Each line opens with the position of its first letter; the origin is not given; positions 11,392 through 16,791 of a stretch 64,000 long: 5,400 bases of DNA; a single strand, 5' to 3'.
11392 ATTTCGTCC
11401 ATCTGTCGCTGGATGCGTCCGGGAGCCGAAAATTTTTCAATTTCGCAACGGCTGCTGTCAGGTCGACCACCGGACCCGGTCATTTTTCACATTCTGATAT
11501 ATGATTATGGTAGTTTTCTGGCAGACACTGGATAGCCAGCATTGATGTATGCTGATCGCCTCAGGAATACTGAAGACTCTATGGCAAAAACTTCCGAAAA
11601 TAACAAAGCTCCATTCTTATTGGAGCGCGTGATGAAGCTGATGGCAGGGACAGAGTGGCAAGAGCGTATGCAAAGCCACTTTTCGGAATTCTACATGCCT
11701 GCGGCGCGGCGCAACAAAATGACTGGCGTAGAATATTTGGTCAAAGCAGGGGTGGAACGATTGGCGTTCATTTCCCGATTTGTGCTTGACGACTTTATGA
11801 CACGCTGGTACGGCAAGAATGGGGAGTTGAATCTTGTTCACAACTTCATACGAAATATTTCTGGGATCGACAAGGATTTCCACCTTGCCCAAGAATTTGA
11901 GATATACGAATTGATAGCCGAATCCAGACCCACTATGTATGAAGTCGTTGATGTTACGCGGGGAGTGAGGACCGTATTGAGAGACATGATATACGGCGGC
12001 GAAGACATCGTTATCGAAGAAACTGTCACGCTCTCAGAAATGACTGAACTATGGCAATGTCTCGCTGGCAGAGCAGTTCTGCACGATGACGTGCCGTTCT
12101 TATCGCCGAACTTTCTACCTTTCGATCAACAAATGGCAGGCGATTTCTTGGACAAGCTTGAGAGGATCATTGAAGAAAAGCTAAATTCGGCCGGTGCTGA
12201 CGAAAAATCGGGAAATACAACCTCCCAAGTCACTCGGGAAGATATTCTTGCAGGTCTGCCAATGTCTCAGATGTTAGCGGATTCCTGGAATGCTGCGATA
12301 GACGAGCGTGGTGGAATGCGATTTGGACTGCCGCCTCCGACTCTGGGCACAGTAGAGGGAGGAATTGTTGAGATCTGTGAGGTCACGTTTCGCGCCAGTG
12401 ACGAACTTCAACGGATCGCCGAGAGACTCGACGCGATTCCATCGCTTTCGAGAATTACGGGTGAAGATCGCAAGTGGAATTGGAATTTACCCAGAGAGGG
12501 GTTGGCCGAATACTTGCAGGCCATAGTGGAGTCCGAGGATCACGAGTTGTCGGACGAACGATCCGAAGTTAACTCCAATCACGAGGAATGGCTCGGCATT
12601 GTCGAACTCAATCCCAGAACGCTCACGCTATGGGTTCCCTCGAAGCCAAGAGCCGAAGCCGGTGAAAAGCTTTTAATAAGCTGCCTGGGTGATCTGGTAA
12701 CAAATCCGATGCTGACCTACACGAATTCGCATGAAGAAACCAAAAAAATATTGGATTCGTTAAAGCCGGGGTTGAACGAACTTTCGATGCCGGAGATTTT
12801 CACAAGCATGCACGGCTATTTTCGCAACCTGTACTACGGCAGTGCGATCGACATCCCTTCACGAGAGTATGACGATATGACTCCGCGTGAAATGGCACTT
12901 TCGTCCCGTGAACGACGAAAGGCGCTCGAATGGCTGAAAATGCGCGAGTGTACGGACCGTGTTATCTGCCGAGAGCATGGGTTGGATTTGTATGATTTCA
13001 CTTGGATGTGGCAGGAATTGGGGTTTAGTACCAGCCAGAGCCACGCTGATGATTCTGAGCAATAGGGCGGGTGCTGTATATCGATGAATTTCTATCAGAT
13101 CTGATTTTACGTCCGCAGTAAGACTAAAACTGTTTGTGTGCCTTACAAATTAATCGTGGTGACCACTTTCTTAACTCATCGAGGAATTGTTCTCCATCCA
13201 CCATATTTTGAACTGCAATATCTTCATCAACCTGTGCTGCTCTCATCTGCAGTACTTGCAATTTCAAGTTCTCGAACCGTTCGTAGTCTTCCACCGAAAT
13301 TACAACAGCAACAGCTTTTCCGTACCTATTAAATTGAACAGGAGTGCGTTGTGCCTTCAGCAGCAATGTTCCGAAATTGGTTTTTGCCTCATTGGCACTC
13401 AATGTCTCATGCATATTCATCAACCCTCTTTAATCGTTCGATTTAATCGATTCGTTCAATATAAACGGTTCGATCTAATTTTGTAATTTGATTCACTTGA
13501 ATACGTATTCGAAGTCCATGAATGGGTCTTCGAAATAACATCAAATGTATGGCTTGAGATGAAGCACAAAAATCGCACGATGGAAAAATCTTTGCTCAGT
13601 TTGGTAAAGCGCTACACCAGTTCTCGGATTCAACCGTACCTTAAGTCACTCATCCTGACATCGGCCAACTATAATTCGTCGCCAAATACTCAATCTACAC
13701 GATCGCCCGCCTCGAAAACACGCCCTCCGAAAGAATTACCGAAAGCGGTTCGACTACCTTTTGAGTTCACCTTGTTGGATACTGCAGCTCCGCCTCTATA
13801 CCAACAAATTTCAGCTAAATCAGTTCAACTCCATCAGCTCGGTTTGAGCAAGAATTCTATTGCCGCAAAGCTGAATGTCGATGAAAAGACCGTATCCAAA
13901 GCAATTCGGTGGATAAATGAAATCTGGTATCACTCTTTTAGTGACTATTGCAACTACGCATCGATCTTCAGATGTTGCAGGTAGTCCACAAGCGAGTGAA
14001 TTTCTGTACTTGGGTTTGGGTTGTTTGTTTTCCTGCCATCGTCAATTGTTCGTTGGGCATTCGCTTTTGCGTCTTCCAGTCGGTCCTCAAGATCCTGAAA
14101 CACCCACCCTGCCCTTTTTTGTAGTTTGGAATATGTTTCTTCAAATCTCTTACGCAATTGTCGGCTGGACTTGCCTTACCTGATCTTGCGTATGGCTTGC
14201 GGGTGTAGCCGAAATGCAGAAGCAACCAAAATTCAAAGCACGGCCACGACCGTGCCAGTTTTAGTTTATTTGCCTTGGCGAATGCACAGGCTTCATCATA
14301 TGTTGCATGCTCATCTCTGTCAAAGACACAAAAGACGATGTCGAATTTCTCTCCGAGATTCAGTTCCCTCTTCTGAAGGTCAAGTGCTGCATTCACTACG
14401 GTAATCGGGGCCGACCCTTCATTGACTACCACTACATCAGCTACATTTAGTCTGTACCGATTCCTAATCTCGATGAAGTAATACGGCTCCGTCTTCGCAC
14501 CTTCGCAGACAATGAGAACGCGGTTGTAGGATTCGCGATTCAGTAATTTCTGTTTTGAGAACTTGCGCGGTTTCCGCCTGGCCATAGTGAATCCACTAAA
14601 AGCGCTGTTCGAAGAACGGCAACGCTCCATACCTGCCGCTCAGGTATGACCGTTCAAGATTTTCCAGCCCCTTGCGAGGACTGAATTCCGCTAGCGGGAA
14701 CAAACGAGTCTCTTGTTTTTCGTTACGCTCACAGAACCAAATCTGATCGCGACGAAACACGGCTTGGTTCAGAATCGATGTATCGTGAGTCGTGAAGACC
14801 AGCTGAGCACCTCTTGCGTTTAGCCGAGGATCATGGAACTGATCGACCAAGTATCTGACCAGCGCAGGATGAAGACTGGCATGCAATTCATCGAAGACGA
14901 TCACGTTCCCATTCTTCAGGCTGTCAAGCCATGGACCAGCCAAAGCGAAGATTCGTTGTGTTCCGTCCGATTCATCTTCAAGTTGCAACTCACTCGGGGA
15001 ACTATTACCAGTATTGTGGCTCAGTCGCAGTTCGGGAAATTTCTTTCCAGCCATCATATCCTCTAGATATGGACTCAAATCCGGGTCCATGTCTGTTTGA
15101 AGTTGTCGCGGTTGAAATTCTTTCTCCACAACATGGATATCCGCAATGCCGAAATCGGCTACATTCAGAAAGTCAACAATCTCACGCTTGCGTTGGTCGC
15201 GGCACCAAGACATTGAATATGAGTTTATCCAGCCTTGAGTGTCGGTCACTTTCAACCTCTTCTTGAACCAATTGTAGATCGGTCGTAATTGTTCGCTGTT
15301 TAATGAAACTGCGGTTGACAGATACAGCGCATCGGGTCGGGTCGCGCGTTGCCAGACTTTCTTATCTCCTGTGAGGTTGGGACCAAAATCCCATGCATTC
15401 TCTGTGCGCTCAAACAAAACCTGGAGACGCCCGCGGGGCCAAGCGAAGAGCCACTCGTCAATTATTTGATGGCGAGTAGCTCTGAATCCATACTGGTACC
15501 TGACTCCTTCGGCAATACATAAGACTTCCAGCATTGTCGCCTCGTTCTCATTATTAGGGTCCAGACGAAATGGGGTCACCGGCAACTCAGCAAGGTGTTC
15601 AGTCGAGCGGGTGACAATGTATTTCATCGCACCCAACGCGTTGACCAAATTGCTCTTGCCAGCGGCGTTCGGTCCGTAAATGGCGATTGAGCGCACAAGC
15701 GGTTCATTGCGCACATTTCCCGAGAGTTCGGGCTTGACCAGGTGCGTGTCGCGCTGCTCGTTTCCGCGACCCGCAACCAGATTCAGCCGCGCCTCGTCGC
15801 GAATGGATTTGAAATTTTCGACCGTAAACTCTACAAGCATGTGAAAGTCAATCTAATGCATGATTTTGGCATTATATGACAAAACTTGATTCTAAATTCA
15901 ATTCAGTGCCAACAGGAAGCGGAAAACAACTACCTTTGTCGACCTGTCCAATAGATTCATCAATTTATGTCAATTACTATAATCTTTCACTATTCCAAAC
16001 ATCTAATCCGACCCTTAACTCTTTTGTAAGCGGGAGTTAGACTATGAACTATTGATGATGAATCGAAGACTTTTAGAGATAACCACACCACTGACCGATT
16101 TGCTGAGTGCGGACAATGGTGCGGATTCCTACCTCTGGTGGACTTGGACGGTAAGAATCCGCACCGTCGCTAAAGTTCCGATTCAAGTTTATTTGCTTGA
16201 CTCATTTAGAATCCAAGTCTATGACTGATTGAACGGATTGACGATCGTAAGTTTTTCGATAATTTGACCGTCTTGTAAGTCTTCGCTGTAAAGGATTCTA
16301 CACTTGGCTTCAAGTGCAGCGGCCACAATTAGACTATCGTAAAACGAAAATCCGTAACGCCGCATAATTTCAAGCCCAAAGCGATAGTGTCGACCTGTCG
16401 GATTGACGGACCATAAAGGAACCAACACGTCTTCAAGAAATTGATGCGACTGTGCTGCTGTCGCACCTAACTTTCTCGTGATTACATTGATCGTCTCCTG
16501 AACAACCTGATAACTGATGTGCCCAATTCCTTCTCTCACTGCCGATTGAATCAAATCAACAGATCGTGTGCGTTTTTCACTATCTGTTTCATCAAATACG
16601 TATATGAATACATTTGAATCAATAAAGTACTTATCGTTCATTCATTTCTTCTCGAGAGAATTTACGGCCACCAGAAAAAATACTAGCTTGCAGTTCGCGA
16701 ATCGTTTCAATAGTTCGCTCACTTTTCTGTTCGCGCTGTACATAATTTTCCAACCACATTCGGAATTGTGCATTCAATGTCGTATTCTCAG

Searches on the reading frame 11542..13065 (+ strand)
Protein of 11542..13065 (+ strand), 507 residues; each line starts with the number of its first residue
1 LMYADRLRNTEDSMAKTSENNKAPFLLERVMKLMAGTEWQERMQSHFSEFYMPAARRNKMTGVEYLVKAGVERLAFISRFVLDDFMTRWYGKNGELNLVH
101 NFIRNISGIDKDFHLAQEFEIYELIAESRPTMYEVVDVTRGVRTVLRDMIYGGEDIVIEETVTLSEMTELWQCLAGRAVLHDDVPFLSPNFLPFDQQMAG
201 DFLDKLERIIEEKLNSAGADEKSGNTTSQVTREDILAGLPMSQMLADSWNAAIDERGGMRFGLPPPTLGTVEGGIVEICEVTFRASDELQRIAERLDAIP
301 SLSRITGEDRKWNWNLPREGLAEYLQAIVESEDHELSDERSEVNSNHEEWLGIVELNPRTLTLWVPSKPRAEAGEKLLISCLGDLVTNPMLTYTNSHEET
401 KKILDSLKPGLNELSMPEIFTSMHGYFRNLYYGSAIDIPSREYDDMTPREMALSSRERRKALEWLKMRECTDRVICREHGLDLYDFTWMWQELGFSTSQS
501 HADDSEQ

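Call 3: search_protein_families(library=pfam, proteins=[window:11542-13065:+], max_evalue=0.1)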
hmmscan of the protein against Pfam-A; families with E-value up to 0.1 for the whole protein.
window:11542-13065:+ (507 aa): 1 family
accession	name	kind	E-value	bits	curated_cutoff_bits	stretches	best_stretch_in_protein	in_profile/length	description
PF10962.13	DUF2764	-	0.076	13.1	24.1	0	39-163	91-214/271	Protein of unknown function (DUF2764)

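Call 4: search_protein_families(library=padloc, proteins=[window:11542-13065:+], max_evalue=0.1)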
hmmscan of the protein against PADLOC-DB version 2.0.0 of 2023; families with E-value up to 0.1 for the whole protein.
window:11542-13065:+ (507 aa): 0 families

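Call 75: search_protein_families(library=ncbifam, proteins=[window:11542-13065:+], max_evalue=0.01)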
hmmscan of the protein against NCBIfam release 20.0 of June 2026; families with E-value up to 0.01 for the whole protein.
window:11542-13065:+ (507 aa): 0 families

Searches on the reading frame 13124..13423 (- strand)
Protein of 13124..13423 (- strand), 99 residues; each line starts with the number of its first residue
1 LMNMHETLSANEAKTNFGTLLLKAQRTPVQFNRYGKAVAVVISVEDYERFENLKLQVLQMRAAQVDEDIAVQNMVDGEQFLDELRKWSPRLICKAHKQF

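Call 74: search_protein_families(library=pfam, proteins=[window:13124-13423:-], max_evalue=0.01)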
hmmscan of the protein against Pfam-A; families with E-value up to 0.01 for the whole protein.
window:13124-13423:- (99 aa): 1 family
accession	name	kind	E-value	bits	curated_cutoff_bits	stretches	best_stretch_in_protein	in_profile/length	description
PF02604.26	PhdYeFM_antitox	-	1.6e-10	41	29.8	1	6-67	2-64/74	Antitoxin Phd_YefM, type II toxin-antitoxin system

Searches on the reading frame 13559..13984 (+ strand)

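Call 74: search_protein_families(library=pfam, proteins=[window:13559-13984:+], max_evalue=0.01)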
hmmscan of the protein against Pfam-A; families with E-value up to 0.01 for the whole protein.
window:13559-13984:+ (141 aa): 1 family
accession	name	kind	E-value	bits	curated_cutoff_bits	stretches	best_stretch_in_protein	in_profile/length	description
PF13384.12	HTH_23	-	0.0087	16.3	24.6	0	89-120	11-42/50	Homeodomain-like domain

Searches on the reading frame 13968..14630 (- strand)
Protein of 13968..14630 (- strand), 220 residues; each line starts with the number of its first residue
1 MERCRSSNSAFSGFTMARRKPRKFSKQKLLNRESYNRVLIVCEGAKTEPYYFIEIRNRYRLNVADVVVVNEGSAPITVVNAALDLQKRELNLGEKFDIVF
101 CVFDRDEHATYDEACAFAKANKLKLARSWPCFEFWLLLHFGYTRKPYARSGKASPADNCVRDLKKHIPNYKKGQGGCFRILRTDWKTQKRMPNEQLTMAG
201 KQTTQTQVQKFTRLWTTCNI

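Call 3: search_protein_families(library=pfam, proteins=[window:13968-14630:-], max_evalue=0.1)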
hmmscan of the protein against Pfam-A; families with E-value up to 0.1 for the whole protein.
window:13968-14630:- (220 aa): 1 family
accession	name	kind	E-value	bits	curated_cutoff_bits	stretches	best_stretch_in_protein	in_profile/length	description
PF13707.11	RloB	-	4e-33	115.7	31.5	1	38-177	1-147/195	RloB-like protein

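Call 4: search_protein_families(library=padloc, proteins=[window:13968-14630:-], max_evalue=0.1)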
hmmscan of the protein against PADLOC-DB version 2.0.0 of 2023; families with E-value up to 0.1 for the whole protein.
window:13968-14630:- (220 aa): 2 families
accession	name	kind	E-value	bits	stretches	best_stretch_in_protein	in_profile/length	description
PDLC02337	AbiLii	-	8.2e-24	83.1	1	16-188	19-75/170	AbiLii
PDLC04432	PDC-M12B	-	0.046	11.3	0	36-70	3-37/246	-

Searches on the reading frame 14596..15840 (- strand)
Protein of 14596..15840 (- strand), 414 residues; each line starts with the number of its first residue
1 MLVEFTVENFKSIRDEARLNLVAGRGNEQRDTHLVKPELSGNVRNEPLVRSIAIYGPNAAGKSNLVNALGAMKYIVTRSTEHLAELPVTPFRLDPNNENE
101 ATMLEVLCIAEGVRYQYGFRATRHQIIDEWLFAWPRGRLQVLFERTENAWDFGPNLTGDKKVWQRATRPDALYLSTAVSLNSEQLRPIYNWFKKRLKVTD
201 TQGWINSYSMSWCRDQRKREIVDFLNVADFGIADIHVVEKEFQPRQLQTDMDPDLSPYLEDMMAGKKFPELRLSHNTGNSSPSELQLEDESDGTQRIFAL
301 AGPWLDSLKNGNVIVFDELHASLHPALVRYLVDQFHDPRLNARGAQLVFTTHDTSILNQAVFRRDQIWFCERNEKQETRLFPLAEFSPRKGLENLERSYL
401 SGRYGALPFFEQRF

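Call 3: search_protein_families(library=pfam, proteins=[window:14596-15840:-], max_evalue=0.1)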
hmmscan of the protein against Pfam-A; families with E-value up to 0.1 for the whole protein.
window:14596-15840:- (414 aa): 7 families
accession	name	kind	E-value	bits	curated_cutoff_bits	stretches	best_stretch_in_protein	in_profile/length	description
PF13304.12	AAA_21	-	1.4e-30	107.9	27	1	53-358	3-304/304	AAA domain, putative AbiEii toxin, Type IV TA system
PF13175.12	AAA_15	-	3e-07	30.8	32.1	1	276-355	291-372/374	AAA ATPase domain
PF02463.25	SMC_N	-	0.00047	20.1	40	0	51-69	26-44/220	RecF/RecN/SMC N terminal domain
PF13401.12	AAA_22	-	0.013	16.3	27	0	284-350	57-121/130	AAA domain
PF01926.29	MMR_HSR1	-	0.022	15.3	21.9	0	52-77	2-27/113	50S ribosome-binding GTPase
PF13476.12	AAA_23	-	0.027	15.5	27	1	51-74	21-44/201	AAA domain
PF13514.12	AAA_27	-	0.03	14.4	22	1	54-81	31-58/206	AAA domain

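Call 4: search_protein_families(library=padloc, proteins=[window:14596-15840:-], max_evalue=0.1)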
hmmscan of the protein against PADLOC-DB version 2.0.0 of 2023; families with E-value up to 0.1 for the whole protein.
window:14596-15840:- (414 aa): 64 families (the best 25 are shown)
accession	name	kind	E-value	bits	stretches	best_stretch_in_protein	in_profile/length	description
PDLC02335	AbiLi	-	1.7e-94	314.6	1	1-412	49-289/326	AbiLi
PDLC02980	AriA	-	1.3e-31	108.7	1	53-358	3-304/304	-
PDLC04426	PDC-M12A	-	1.1e-15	55.8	2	291-404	261-367/369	-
PDLC04178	HEC-01A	-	8.8e-13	46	2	275-387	250-360/399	-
PDLC04392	PDC-M07A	-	1e-12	45.8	1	271-386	268-382/432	-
PDLC04393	PDC-M07A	-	3.6e-12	44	1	284-386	282-384/435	-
PDLC04180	HEC-01A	-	1.1e-11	42.6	2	266-378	231-341/382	-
PDLC04135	mad3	-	2.3e-11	41.8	2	285-359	259-329/374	mads_3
PDLC04391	PDC-M07A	-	2.1e-10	38.2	2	284-385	278-379/412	-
PDLC04175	HEC-01A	-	2.7e-10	37.8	2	270-376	230-329/363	-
PDLC04176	HEC-01A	-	5.9e-10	37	2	291-385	257-346/371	-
PDLC02979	AriA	-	6.2e-10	37.4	1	274-356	290-372/373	-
PDLC02981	AriAB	-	1.8e-09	34.8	1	309-375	329-395/694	-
PDLC04177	HEC-01A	-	8.7e-09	32.9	2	291-379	278-361/393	-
PDLC04179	HEC-01A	-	2.6e-08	31.4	1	287-383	337-428/459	-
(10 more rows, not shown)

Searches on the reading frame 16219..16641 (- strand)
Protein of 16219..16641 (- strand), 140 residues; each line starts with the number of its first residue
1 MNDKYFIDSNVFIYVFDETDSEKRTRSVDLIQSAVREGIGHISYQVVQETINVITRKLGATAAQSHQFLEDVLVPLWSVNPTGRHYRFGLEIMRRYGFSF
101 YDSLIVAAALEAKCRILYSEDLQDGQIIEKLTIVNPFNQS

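Call 74: search_protein_families(library=pfam, proteins=[window:16219-16641:-], max_evalue=0.01)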
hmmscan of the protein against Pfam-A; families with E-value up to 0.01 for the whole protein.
window:16219-16641:- (140 aa): 1 family
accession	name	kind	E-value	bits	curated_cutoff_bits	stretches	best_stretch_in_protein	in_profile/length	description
PF01850.27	PIN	-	1.9e-13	51.5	23.6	1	5-121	1-111/120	PIN domain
